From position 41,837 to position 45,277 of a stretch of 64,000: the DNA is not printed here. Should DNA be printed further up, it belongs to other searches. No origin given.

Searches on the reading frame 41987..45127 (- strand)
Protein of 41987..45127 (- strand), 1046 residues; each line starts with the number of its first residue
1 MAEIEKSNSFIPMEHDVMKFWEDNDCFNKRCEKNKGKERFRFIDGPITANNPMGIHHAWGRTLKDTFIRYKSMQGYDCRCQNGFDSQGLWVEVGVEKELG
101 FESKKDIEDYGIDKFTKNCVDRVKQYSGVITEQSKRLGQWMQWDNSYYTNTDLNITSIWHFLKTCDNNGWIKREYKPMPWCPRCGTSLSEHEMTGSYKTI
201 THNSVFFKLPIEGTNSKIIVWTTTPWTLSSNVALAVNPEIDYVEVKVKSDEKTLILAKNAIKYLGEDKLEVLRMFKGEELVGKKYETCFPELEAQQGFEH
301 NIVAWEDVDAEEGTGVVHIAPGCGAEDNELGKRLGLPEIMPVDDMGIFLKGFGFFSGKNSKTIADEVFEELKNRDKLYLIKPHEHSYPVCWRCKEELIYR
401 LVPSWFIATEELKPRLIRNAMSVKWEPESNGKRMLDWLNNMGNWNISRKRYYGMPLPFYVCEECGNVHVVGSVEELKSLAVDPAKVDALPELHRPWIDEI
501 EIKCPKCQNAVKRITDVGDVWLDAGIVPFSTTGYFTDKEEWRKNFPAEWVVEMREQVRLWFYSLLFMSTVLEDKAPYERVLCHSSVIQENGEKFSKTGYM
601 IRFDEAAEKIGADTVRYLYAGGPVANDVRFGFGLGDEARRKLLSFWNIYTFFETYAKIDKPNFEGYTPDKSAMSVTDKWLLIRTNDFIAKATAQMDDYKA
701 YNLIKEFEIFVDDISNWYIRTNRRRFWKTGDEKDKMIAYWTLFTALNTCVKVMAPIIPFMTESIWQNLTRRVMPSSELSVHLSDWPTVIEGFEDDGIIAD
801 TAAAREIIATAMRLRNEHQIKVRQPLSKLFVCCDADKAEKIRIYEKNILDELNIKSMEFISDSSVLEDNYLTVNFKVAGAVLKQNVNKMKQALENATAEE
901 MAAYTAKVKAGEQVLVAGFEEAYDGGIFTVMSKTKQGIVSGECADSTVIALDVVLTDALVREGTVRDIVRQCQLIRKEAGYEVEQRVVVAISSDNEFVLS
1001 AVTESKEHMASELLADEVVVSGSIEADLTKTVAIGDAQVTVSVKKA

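Call 80: search_protein_families(library=pfam, proteins=[window:41987-45127:-], max_evalue=0.01)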
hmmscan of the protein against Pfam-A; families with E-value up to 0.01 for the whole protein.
window:41987-45127:- (1046 aa): 5 families
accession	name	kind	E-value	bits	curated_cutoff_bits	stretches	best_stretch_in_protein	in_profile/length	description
PF00133.28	tRNA-synt_1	-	9.9e-94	314.9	22.7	1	17-630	2-413/414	tRNA synthetases class I (I, L, M and V)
PF08264.19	Anticodon_1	-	2e-30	106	25.1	1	677-828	1-146/148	Anticodon-binding domain of tRNA ligase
PF19302.4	DUF5915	-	4.5e-25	88.8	27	1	846-1045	2-194/195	Domain of unknown function (DUF5915)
PF09334.17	tRNA-synt_1g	-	5.4e-15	55.5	20.1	1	520-630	247-366/391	tRNA synthetases class I (M)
PF09723.15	Zn_ribbon_8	-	0.0013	19.1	34.4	0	498-514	23-40/41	Zinc ribbon domain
